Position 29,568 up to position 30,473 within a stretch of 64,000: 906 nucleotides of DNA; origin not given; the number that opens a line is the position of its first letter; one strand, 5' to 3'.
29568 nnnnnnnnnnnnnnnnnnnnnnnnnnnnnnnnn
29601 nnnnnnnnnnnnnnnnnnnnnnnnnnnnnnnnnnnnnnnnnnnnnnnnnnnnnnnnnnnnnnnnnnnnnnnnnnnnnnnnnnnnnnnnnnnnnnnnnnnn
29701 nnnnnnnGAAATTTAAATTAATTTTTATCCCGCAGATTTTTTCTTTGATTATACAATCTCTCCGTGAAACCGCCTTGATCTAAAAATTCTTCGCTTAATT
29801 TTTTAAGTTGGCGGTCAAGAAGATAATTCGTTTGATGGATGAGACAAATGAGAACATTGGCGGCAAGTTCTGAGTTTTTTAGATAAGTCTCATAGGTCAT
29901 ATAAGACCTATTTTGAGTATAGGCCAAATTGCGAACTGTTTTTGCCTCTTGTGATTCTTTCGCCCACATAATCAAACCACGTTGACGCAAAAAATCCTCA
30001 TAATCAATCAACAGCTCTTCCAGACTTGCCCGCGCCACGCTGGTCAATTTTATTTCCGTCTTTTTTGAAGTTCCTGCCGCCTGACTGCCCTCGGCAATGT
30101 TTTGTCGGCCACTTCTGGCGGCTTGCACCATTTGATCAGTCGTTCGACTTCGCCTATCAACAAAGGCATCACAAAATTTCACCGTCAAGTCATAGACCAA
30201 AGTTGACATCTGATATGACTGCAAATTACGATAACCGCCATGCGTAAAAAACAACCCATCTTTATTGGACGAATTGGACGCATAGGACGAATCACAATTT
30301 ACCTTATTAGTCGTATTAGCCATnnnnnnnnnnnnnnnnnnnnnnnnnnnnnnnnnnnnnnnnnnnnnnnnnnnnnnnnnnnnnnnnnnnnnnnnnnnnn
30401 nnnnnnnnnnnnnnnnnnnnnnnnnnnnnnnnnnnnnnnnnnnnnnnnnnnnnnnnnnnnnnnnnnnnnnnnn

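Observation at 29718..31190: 115-bp direct-repeat leaders in front of a four-helix-bundle (Avd/IVS-like) gene and a GC-rich orphan gene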

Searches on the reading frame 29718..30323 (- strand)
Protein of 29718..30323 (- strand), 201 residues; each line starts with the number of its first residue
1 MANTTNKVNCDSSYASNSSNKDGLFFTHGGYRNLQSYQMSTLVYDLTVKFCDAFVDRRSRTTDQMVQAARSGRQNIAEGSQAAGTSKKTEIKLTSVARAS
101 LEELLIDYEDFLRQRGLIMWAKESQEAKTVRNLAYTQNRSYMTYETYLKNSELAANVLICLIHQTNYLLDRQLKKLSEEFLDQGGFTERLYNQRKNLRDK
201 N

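Call 10: search_protein_families(library=pfam, proteins=[window:29718-30323:-], max_evalue=0.01)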
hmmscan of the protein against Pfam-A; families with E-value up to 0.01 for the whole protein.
window:29718-30323:- (201 aa): 1 family
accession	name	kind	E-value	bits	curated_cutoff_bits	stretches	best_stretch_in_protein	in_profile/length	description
PF05635.17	23S_rRNA_IVP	-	8.7e-08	32.8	33.8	1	35-105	4-73/106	23S rRNA-intervening sequence protein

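Call 13: search_protein_families(library=ncbifam, proteins=[window:29718-30323:-], max_evalue=0.01)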
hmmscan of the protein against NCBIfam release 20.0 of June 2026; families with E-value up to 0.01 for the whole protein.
window:29718-30323:- (201 aa): 3 families
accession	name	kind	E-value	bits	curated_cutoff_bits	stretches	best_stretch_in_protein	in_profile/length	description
TIGR04258.1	4helix_suffix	equivalog_domain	1.5e-21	76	40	1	151-198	1-48/49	four helix bundle suffix domain-containing protein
TIGR02436.1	TIGR02436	subfamily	1.9e-08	34.5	24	1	36-105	5-69/109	four helix bundle protein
NF008912.0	PRK12275.1-6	subfamily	0.0016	18.4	124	1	61-105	31-73/117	hypothetical protein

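Call 17: find_encoding_contigs(protein=window:29718-30323:-, flank=10000, max_places=10)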
Protein window:29718-30323:- (201 aa): no gene with exactly this product is on record in the collection.

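Call 19: find_homologous_proteins(query=window:29718-30323:-, max_evalue=0.00001)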
Query window:29718-30323:- (201 aa): 8000 proteins with E <= 0.00001 among 8000 candidates; the best 120 are listed.
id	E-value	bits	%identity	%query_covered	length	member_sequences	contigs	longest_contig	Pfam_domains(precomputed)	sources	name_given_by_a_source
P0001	1.3e-113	395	93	95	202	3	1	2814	PF05635.18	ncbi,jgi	ncbi:MAG: four helix bundle suffix domain-containing protein [Parcubacteria group bacterium]|jgi:fou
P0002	3.3e-105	368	86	99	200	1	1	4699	PF05635.18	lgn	-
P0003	4.0e-101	354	88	88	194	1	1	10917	PF05635.18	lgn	-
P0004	2.8e-100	352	83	98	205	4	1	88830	PF05635.18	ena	-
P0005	4.9e-96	338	79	99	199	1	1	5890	PF05635.18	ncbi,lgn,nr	ncbi:MAG: four helix bundle suffix domain-containing protein [Candidatus Moranbacteria bacterium]|nr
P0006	5.4e-92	325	84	88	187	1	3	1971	PF05635.18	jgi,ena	-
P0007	6.5e-91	321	76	98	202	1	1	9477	PF05635.18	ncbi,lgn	-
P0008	1.1e-90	321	75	100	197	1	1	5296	PF05635.18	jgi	-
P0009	2.1e-89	316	75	100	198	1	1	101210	PF05635.18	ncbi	ncbi:MAG: four helix bundle suffix domain-containing protein [Parcubacteria group bacterium]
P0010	4.8e-89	315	77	94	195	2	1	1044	PF05635.18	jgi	-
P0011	6.2e-87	308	74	99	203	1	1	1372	PF05635.18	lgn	-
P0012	6.9e-87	308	74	94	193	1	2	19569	PF05635.18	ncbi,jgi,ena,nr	ncbi:MAG: four helix bundle protein [Candidatus Moranbacteria bacterium CG_4_9_14_3_um_filter_42_9]|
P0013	2.7e-86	306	78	89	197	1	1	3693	PF05635.18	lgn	-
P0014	5.6e-85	302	72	95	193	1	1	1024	PF05635.18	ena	-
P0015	7.3e-85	302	85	82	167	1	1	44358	PF05635.18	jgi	-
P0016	9.2e-85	301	73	98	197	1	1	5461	PF05635.18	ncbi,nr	ncbi:MAG: hypothetical protein ACD_15C00032G0009 [uncultured bacterium]|nr:MAG: hypothetical protein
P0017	9.9e-85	301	74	97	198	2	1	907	PF05635.18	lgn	-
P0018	1.1e-84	301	85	82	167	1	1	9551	PF05635.18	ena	-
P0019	1.6e-84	300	75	95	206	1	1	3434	PF05635.18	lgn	-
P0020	2.6e-84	300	73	99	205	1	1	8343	PF05635.18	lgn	-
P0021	4.9e-84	299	71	100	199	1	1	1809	PF05635.18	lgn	-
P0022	6.8e-83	295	74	93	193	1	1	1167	PF05635.18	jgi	jgi:restriction system protein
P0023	1.0e-82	295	71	97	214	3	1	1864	PF05635.18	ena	-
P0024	1.7e-82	294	70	98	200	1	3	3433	PF05635.18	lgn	-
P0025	2.7e-82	293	71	98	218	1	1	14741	PF05635.18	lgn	-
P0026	3.3e-82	293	72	92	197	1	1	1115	PF05635.18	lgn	-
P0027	5.0e-82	292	75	89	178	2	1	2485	PF05635.18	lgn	-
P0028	5.1e-82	292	69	99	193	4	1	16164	PF05635.18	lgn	-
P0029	7.1e-82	292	69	100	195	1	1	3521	PF05635.18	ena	-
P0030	7.8e-82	292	85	80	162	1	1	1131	PF05635.18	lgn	-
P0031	7.9e-82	292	73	88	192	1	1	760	PF05635.18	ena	-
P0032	1.4e-81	291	75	89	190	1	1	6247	PF05635.18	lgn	-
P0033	2.8e-81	290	71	87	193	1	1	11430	PF05635.18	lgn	-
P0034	1.1e-80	288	74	89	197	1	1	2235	PF05635.18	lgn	-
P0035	1.5e-80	287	72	91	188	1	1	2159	PF05635.18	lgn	-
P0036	3.5e-80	286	74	89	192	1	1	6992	PF05635.18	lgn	-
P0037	3.8e-80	286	71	93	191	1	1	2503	PF05635.18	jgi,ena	-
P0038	3.8e-80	286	70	93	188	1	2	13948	PF05635.18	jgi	jgi:four helix bundle suffix protein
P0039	3.9e-80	286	73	93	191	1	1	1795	PF05635.18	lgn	-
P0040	4.7e-80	286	73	90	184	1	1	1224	PF05635.18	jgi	jgi:restriction system protein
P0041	6.9e-80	285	68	100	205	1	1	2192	PF05635.18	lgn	-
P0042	7.9e-80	285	69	94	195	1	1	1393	PF05635.18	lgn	-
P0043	1.5e-79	284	71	90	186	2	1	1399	PF05635.18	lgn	-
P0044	2.5e-79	284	82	81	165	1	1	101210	PF05635.18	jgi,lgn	jgi:four helix bundle suffix protein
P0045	3.1e-79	283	70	90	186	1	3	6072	PF05635.18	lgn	-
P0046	6.5e-79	282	72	87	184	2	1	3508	PF05635.18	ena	-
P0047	8.2e-79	282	84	78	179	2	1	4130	PF05635.18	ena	-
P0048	8.4e-79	282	70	89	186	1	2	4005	PF05635.18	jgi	jgi:four helix bundle suffix protein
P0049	1.4e-78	281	67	100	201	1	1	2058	PF05635.18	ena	-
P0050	1.7e-78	281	82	81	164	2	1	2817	PF05635.18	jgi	jgi:four helix bundle suffix protein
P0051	2.2e-78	280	72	90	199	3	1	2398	PF05635.18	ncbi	-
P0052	2.8e-78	280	66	100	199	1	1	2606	PF05635.18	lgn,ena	-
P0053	3.1e-78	280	68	93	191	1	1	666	PF05635.18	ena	-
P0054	4.0e-78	280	63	99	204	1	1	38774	PF05635.18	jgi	jgi:restriction system protein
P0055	6.3e-78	279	68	93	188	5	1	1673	PF05635.18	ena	-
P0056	8.4e-78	279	71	90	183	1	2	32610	PF05635.18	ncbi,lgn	-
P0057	1.1e-77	278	71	88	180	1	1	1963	PF05635.18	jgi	jgi:restriction system protein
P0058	1.1e-77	278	68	93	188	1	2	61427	PF05635.18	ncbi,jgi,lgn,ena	-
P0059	1.2e-77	278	71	88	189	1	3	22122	PF05635.18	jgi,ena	-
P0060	1.6e-77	278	69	91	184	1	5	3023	PF05635.18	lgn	-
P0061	2.0e-77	277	69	93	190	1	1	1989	PF05635.18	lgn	-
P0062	2.4e-77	277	72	90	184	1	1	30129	PF05635.18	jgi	jgi:four helix bundle suffix protein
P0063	2.7e-77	277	77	84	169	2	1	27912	PF05635.18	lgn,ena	-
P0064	3.2e-77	277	72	88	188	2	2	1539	PF05635.18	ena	-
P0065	3.5e-77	277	66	97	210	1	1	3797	PF05635.18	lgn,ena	-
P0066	4.5e-77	276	70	88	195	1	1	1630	PF05635.18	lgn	-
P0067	5.7e-77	276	66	99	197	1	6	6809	PF05635.18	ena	-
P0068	5.7e-77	276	66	96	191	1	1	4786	PF05635.18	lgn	-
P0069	6.0e-77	276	64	95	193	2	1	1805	PF05635.18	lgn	-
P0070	6.3e-77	276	72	87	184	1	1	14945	PF05635.18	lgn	-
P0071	7.2e-77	276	70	88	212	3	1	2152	PF05635.18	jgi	-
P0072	8.2e-77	275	70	92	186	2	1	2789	PF05635.18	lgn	-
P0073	1.1e-76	275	68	94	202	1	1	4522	PF05635.18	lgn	-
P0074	1.2e-76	275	68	92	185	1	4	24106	PF05635.18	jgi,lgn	-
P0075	1.3e-76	275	69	92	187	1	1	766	PF05635.18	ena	-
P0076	1.3e-76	275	79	81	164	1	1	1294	PF05635.18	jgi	-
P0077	1.5e-76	275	67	93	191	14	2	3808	PF05635.18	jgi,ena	jgi:four helix bundle suffix protein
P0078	1.6e-76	274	69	89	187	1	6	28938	PF05635.18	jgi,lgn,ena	jgi:four helix bundle suffix protein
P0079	1.6e-76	274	70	90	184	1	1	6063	PF05635.18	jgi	jgi:four helix bundle suffix protein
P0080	1.8e-76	274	68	93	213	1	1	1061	PF05635.18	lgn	-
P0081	1.8e-76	274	70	91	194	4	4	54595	PF05635.18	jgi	jgi:four helix bundle suffix protein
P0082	2.1e-76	274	68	93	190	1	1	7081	PF05635.18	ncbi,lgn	-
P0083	2.6e-76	274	70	89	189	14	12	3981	PF05635.18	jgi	jgi:restriction system protein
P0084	2.9e-76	274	66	95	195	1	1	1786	PF05635.18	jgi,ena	-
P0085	3.7e-76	273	72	87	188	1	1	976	PF05635.18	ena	-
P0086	4.0e-76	273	70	88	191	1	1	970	PF05635.18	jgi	jgi:four helix bundle suffix protein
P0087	4.3e-76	273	66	93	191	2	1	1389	PF05635.18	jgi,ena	jgi:restriction system protein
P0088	4.8e-76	273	72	87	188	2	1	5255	PF05635.18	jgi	jgi:restriction system protein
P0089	5.1e-76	273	70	89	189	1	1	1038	PF05635.18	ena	-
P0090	5.2e-76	273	70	88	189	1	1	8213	PF05635.18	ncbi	-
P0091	5.5e-76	273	67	92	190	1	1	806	PF05635.18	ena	-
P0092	6.0e-76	272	66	91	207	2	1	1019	PF05635.18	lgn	-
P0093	6.3e-76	272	70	91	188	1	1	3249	PF05635.18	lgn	-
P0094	6.4e-76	272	67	93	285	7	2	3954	PF05635.18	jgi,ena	-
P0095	6.4e-76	272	68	90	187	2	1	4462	PF05635.18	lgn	-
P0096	6.8e-76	272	68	91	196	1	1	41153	PF05635.18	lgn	-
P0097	7.4e-76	272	71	88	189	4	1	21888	PF05635.18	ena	-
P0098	8.8e-76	272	70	89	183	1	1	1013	PF05635.18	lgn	-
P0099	9.1e-76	272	70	89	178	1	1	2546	PF05635.18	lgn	-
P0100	9.5e-76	272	73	86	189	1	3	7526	PF05635.18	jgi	jgi:restriction system protein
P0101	9.7e-76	272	65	96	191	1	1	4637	PF05635.18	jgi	jgi:four helix bundle suffix protein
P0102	1.0e-75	272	69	88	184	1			PF05635.18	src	-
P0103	1.1e-75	272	70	88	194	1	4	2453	PF05635.18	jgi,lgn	-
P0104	1.3e-75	271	71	86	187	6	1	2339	PF05635.18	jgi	jgi:restriction system protein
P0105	1.3e-75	271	69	88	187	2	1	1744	PF05635.18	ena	-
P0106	1.3e-75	271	69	88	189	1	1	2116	PF05635.18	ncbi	-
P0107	1.4e-75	271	71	88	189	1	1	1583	PF05635.18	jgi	jgi:restriction system protein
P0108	1.4e-75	271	65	95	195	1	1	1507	PF05635.18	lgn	-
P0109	1.5e-75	271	68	88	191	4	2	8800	PF05635.18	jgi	jgi:four helix bundle suffix protein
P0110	1.7e-75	271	70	88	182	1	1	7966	PF05635.18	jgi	jgi:four helix bundle suffix protein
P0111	1.8e-75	271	71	82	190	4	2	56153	PF05635.18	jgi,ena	-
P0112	2.0e-75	271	69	89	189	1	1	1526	PF05635.18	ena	-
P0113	2.1e-75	271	67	92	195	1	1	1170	PF05635.18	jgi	-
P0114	2.1e-75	271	65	100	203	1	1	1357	PF05635.18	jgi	-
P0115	2.2e-75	271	67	92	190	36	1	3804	PF05635.18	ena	-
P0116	2.3e-75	271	69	90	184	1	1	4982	PF05635.18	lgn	-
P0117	2.3e-75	271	67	92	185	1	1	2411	PF05635.18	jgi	-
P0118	2.7e-75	270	70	86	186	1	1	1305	PF05635.18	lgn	-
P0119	2.8e-75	270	69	89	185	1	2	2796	PF05635.18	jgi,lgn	jgi:four helix bundle suffix protein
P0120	2.8e-75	270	71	86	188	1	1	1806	PF05635.18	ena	-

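Call 21: find_encoding_contigs(protein=P0001, flank=4000, max_places=3)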
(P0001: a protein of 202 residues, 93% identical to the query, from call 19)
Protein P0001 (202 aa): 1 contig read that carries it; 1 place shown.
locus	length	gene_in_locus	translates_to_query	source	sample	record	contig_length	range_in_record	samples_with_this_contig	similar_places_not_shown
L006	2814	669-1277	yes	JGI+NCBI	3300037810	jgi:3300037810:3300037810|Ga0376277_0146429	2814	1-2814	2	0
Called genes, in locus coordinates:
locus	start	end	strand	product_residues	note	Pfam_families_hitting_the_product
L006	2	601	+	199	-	PF00012:HSP70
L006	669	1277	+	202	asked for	PF05635:23S_rRNA_IVP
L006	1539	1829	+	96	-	-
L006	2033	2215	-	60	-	-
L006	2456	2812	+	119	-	PF01872:RibD_C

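Call 22: find_encoding_contigs(protein=P0004, flank=6000, max_places=3)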
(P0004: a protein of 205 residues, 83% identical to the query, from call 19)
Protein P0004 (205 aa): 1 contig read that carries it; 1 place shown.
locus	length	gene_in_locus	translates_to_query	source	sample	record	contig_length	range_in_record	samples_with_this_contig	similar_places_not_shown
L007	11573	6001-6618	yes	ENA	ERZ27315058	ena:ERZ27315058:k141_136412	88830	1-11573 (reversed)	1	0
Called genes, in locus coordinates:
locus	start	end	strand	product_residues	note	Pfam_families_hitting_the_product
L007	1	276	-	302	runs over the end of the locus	PF01544:CorA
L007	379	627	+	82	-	PF01809:YidD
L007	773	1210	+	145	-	-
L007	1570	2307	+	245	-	PF01628:HrcA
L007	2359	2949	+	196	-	PF01025:GrpE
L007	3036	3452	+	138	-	PF00011:HSP20, PF17886:ArsA_HSP20 (weak)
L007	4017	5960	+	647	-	PF00012:HSP70, PF06723:MreB_Mbl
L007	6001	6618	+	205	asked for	PF05635:23S_rRNA_IVP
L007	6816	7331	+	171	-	PF02834:LigT_PEase (faint), PF13563:2_5_RNA_ligase2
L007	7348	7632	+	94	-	-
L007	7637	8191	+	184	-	PF13875:DUF4202, PF01966:HD (weak)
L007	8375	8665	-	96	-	-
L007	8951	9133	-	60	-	-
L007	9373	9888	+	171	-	PF02834:LigT_PEase (faint), PF13563:2_5_RNA_ligase2 (weak)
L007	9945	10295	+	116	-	-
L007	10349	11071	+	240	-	PF27217:AF_0155, PF03819:MazG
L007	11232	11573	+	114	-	?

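Call 41: find_encoding_contigs(protein=P0009, flank=10000, max_places=2)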
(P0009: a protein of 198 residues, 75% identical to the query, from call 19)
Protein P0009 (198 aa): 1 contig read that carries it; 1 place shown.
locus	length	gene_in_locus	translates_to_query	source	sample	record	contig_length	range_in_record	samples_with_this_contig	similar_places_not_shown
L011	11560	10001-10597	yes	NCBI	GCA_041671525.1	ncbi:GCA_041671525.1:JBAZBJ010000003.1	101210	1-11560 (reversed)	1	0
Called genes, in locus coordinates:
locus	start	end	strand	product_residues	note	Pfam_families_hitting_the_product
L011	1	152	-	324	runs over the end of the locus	PF13481:AAA_25, PF03796:DnaB_C, PF06745:ATPase (faint)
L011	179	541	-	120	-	PF00772:DnaB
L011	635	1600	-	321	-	PF01207:Dus, PF01180:DHO_dh (faint)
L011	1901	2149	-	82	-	-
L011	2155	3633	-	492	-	PF01406:tRNA-synt_1e, PF09334:tRNA-synt_1g (weak), PF09190:DALR_2, PF23493:CysS_C (weak)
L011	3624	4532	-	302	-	PF01544:CorA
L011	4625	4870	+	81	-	PF01809:YidD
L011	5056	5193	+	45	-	-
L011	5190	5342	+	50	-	-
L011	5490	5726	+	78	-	-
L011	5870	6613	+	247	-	PF01628:HrcA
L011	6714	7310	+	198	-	PF01025:GrpE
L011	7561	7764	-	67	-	-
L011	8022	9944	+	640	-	PF00012:HSP70, PF06723:MreB_Mbl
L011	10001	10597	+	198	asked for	PF05635:23S_rRNA_IVP (weak)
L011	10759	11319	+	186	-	PF13489:Methyltransf_23, PF01209:Ubie_methyltran (weak), PF08003:Methyltransf_9 (weak), PF07021:MetW (weak), PF13847:Methyltransf_31, PF08241:Methyltransf_11, PF08242:Methyltransf_12, PF13649:Methyltransf_25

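Call 42: find_encoding_contigs(protein=P0003, flank=10000, max_places=2)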
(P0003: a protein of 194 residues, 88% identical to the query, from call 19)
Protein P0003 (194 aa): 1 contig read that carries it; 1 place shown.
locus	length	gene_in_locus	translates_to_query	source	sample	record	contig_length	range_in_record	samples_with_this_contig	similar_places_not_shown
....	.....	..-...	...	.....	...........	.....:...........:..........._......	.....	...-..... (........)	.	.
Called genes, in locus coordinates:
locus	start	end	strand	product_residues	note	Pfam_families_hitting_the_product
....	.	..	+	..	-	?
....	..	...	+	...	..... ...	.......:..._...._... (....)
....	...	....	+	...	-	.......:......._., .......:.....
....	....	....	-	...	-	-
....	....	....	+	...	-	-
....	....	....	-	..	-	-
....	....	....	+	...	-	-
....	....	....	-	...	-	-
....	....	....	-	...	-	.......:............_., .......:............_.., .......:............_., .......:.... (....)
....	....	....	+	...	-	-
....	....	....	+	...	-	-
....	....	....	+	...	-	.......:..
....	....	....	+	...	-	-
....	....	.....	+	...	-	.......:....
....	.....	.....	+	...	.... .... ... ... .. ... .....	-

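Call 43: find_encoding_contigs(protein=P0012, flank=10000, max_places=2)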
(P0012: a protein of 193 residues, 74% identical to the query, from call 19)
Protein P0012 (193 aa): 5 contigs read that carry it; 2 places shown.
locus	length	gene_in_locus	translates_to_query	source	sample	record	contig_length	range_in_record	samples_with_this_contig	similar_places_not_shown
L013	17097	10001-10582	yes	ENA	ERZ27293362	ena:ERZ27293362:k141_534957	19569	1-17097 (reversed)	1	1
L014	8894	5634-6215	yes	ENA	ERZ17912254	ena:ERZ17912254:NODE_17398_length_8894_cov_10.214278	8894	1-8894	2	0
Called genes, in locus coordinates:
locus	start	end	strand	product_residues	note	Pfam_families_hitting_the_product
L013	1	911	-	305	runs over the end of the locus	PF01207:Dus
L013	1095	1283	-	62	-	-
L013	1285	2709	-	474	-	PF00133:tRNA-synt_1 (faint), PF01406:tRNA-synt_1e, PF09334:tRNA-synt_1g (faint), PF09190:DALR_2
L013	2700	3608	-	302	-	PF01544:CorA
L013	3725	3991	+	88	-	PF01809:YidD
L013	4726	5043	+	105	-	-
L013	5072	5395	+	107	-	-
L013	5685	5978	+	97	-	-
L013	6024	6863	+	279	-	PF01628:HrcA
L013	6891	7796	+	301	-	PF00293:NUDIX, PF01025:GrpE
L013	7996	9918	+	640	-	PF00012:HSP70, PF06723:MreB_Mbl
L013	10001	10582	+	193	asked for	PF05635:23S_rRNA_IVP (weak)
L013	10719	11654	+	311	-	PF07553:Lipoprotein_Ltp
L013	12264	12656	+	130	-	PF01371:Trp_repressor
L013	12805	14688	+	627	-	PF00009:GTP_EFTU, PF03144:GTP_EFTU_D2, PF22042:EF-G_D2 (weak), PF00679:EFG_C, PF06421:LepA_C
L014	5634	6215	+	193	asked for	PF05635:23S_rRNA_IVP (weak)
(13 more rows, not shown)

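Call 79: find_encoding_contigs(protein=P0015, flank=10000, max_places=2)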
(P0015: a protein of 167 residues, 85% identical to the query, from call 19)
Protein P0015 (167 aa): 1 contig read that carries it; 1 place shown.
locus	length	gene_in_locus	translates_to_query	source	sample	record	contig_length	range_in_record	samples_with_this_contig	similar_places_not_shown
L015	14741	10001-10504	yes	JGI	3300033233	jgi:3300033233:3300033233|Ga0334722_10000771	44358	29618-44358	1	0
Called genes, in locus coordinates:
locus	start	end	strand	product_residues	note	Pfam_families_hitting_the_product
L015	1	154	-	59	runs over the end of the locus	-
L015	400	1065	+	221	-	-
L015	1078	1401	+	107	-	-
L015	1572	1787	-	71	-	-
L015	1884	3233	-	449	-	PF01406:tRNA-synt_1e, PF09334:tRNA-synt_1g (faint), PF09190:DALR_2, PF23493:CysS_C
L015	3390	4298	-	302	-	PF01544:CorA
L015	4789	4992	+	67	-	-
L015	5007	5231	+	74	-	-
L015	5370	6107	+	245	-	PF01628:HrcA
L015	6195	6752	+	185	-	PF01025:GrpE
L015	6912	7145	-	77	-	-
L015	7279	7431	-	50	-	-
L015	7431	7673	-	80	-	-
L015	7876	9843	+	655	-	PF00012:HSP70, PF06723:MreB_Mbl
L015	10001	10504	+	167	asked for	PF05635:23S_rRNA_IVP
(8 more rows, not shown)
